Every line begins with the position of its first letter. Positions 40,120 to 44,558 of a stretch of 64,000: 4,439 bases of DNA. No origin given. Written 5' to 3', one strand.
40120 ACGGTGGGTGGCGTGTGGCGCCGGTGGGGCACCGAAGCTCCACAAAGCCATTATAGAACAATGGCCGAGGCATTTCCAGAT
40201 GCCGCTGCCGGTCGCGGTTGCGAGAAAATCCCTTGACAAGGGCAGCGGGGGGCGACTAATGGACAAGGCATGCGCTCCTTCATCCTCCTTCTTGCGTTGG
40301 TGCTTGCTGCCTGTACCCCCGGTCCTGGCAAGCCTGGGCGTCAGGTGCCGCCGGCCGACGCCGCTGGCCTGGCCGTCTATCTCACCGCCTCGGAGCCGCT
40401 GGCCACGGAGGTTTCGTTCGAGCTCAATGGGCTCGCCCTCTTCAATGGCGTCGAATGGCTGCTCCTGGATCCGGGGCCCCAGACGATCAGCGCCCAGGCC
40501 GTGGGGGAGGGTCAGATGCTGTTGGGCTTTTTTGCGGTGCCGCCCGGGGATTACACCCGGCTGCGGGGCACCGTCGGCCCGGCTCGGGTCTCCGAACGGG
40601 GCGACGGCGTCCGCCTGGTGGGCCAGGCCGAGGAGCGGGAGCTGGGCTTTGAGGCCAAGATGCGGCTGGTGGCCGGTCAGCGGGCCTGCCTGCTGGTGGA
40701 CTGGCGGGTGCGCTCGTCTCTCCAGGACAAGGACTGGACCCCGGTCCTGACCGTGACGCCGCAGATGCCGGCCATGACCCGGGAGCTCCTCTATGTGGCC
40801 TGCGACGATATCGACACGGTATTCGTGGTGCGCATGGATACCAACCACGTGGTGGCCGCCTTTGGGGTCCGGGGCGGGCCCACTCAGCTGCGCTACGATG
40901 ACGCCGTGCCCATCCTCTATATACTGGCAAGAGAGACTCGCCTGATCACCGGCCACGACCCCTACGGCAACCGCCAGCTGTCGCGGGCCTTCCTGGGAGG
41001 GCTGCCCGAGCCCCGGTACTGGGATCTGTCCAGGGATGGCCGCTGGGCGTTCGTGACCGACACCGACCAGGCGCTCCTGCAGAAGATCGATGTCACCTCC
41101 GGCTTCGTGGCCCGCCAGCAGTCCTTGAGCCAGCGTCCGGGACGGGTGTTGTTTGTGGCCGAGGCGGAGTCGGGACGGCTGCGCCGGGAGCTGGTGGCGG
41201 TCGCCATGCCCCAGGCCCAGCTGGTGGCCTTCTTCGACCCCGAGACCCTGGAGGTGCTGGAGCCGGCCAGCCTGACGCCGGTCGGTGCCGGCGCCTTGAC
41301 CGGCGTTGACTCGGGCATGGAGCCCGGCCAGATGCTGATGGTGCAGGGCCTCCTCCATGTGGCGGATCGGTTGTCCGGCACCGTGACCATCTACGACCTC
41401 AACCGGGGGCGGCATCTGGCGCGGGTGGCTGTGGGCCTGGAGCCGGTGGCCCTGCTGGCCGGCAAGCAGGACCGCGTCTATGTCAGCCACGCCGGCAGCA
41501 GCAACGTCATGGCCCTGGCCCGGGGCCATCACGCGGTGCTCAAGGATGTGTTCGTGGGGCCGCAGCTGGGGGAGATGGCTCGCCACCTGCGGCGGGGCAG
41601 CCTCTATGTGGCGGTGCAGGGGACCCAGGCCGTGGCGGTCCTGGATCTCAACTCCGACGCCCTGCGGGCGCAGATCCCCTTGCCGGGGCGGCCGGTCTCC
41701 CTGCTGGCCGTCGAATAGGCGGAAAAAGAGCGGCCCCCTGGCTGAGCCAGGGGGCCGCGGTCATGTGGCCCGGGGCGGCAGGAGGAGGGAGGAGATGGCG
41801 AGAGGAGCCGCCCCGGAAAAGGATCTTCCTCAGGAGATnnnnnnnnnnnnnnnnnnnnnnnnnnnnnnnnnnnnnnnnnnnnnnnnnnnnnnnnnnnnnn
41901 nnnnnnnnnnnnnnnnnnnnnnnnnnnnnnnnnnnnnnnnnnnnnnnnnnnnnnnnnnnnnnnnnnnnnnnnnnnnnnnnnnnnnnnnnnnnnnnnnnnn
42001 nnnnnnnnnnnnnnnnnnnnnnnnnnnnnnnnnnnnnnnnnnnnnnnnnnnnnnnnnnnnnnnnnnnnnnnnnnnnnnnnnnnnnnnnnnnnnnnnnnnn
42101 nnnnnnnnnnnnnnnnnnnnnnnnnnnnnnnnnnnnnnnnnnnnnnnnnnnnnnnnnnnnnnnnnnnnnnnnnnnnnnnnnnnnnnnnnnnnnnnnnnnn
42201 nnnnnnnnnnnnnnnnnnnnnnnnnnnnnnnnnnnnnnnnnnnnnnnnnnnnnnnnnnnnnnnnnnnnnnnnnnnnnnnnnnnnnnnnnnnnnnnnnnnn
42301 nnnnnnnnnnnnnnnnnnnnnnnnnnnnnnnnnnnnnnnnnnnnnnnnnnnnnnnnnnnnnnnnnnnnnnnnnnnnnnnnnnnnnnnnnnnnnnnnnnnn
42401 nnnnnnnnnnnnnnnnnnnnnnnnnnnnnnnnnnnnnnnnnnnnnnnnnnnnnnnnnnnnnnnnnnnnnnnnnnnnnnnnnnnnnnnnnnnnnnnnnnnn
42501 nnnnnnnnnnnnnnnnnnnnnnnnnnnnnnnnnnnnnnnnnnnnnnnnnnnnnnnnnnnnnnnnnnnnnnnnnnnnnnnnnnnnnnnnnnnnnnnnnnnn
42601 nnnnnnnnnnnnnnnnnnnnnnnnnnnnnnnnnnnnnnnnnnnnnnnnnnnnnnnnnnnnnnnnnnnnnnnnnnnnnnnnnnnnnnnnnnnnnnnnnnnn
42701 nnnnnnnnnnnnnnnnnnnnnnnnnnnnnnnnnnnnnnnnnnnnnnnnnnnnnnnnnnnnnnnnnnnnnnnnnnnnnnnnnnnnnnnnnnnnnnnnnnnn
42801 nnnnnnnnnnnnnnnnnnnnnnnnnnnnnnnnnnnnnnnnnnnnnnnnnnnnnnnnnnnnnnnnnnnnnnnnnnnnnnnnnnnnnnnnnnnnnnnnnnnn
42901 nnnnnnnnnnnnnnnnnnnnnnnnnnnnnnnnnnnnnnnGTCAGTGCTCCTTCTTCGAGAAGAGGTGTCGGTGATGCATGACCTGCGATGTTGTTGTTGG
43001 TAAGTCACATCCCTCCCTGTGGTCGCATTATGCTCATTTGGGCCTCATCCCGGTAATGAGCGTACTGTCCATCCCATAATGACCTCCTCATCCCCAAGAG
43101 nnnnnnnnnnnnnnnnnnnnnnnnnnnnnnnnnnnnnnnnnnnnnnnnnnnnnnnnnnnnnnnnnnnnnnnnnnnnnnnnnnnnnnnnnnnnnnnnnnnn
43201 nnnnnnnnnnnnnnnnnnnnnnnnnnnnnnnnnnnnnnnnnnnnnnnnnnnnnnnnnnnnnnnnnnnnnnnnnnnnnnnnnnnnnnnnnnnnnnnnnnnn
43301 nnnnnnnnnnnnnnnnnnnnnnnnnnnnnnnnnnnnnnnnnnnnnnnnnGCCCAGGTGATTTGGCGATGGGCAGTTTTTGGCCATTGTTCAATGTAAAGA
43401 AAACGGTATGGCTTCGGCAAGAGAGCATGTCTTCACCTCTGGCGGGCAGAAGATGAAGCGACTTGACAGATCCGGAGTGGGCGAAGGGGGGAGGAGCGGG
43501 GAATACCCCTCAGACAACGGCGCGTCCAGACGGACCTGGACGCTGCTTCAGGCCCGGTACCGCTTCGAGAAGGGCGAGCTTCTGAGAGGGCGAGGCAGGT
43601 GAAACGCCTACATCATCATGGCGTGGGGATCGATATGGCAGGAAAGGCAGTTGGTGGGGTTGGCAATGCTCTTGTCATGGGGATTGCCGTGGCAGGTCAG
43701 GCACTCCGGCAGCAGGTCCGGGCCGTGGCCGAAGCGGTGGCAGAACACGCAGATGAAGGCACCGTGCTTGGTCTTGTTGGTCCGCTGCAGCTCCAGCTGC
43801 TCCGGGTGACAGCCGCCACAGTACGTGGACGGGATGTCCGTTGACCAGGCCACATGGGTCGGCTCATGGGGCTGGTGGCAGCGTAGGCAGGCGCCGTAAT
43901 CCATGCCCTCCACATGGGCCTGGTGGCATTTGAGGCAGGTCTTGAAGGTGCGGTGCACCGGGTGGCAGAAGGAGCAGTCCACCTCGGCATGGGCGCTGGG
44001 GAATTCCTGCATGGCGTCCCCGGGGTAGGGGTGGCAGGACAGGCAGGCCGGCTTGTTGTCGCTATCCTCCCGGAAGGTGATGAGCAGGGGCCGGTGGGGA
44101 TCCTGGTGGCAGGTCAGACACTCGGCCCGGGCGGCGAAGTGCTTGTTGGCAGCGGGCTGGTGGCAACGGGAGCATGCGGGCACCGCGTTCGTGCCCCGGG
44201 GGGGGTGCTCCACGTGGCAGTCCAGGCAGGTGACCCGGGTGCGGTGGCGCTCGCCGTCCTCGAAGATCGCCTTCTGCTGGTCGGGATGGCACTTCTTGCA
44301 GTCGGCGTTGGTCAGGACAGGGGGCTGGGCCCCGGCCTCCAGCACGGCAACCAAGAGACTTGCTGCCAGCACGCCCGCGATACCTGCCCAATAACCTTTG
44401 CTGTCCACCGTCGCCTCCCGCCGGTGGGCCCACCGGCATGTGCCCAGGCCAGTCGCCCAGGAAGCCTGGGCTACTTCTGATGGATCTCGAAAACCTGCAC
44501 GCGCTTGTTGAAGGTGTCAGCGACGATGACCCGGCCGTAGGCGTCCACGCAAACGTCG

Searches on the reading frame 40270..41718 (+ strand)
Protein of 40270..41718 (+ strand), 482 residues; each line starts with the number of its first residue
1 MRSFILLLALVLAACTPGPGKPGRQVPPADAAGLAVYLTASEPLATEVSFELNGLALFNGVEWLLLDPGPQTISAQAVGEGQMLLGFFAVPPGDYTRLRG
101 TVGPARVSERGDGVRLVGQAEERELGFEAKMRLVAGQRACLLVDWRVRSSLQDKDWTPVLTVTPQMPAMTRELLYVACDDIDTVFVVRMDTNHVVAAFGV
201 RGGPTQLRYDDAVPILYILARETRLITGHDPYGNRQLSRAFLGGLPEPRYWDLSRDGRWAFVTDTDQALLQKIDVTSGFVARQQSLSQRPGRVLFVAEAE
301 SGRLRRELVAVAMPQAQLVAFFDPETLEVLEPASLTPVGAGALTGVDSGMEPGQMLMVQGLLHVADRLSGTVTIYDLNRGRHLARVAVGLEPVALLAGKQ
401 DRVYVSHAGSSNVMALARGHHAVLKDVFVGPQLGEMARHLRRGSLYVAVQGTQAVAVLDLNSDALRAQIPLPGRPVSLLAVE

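Call 5: search_protein_families(library=pfam, proteins=[window:40270-41718:+], max_evalue=0.01)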
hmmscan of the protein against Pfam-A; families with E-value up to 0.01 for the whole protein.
window:40270-41718:+ (482 aa): 0 families

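Call 6: search_protein_families(library=ncbifam, proteins=[window:40270-41718:+], max_evalue=0.01)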
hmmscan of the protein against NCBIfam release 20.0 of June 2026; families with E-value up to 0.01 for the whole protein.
window:40270-41718:+ (482 aa): 3 families
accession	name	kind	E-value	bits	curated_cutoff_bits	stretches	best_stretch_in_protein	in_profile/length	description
TIGR03866.1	PQQ_ABC_repeats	subfamily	1.1e-12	47.6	287.3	2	316-464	54-200/310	PQQ-dependent catabolism-associated beta-propeller protein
TIGR02276.1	beta_rpt_yvtn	repeat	2.6e-06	27.3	27.85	0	174-208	6-40/42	beta-propeller repeat protein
NF052280.1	7_blade_YncE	equivalog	0.00046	19.1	400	0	398-478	225-304/338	7-bladed beta-propeller protein YncE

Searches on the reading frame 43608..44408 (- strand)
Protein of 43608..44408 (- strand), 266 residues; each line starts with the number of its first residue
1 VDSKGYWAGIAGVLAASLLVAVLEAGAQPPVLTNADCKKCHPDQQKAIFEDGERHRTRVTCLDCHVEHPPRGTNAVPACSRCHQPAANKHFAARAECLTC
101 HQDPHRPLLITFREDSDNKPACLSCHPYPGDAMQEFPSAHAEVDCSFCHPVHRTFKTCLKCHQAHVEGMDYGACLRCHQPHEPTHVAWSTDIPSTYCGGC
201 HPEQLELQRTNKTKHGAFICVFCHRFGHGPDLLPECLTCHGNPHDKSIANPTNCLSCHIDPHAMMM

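Call 5: search_protein_families(library=pfam, proteins=[window:43608-44408:-], max_evalue=0.01)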
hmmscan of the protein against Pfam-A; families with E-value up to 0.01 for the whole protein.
window:43608-44408:- (266 aa): 4 families
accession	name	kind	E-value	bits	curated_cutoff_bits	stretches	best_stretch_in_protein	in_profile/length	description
PF14537.11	Cytochrom_c3_2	-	3.7e-09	37.4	25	1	32-84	24-79/79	Cytochrome c3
PF14522.11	Cytochrome_C7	-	3.8e-09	36.7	24.8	1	33-84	12-67/67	Cytochrome c7 and related cytochrome c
PF02085.21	Cytochrom_CIII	-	0.00011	22.9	22.9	0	140-224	16-101/101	Class III cytochrome C family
PF09699.15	Paired_CXXCH_1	-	0.0016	18.5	20.6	1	172-204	7-39/41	Doubled CXXCH motif (Paired_CXXCH_1)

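Call 6: search_protein_families(library=ncbifam, proteins=[window:43608-44408:-], max_evalue=0.01)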
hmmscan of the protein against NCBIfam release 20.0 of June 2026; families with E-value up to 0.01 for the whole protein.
window:43608-44408:- (266 aa): 3 families
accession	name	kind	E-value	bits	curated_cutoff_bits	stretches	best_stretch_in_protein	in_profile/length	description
TIGR03508.1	decahem_SO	subfamily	3.6e-06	26.6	192.2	1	30-157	66-204/258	DmsE family decaheme c-type cytochrome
NF047727.1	4hemeCytCCctA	equivalog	0.0012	18.9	180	0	35-84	58-105/109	tetraheme c-type cytochrome CctA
TIGR03153.1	cytochr_NrfH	equivalog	0.0018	18.3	134.2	1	31-66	99-134/138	cytochrome c nitrite reductase small subunit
